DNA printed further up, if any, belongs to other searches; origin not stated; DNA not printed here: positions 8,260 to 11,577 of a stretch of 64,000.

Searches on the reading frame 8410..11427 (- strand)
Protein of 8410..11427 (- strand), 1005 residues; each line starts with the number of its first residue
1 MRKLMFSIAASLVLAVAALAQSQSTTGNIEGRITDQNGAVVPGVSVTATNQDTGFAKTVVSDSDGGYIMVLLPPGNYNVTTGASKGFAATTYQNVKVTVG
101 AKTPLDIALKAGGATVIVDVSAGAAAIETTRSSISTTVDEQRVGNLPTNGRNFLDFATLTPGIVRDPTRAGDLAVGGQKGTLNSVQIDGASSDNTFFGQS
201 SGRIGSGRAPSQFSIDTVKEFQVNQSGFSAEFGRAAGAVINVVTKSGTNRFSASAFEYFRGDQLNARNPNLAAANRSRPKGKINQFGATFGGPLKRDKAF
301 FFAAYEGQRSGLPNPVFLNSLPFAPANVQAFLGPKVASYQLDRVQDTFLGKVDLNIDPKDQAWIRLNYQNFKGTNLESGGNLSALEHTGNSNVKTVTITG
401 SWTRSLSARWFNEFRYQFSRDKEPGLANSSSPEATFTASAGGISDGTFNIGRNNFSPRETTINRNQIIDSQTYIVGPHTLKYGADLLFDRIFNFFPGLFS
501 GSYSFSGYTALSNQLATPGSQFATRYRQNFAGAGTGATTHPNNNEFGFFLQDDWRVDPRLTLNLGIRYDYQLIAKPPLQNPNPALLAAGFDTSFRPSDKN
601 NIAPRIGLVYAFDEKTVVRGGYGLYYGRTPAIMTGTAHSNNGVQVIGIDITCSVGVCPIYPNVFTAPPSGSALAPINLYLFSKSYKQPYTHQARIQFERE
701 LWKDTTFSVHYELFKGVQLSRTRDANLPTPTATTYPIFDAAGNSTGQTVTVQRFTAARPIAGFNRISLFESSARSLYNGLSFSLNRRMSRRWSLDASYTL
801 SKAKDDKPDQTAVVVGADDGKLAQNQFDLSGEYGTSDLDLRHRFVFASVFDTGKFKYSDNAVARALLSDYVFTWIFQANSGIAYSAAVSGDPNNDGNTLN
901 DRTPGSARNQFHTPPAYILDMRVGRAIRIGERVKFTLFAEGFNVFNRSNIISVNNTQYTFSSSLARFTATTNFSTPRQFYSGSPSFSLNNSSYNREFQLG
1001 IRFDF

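Call 68: search_protein_families(library=pfam, proteins=[window:8410-11427:-], max_evalue=0.00001)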
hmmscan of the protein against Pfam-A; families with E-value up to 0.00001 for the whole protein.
window:8410-11427:- (1005 aa): 3 families
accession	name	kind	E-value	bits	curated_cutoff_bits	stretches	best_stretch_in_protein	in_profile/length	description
PF25183.1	OMP_b-brl_4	-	1.2e-116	391.6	30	2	336-902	145-730/838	Outer membrane beta barrel domain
PF13620.12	CarboxypepD_reg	-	1.1e-19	70.9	32.3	1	29-110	2-82/82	Carboxypeptidase regulatory-like domain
PF00593.30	TonB_dep_Rec_b-barrel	-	1.7e-07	31.9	27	1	368-944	34-436/436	TonB dependent receptor-like, beta-barrel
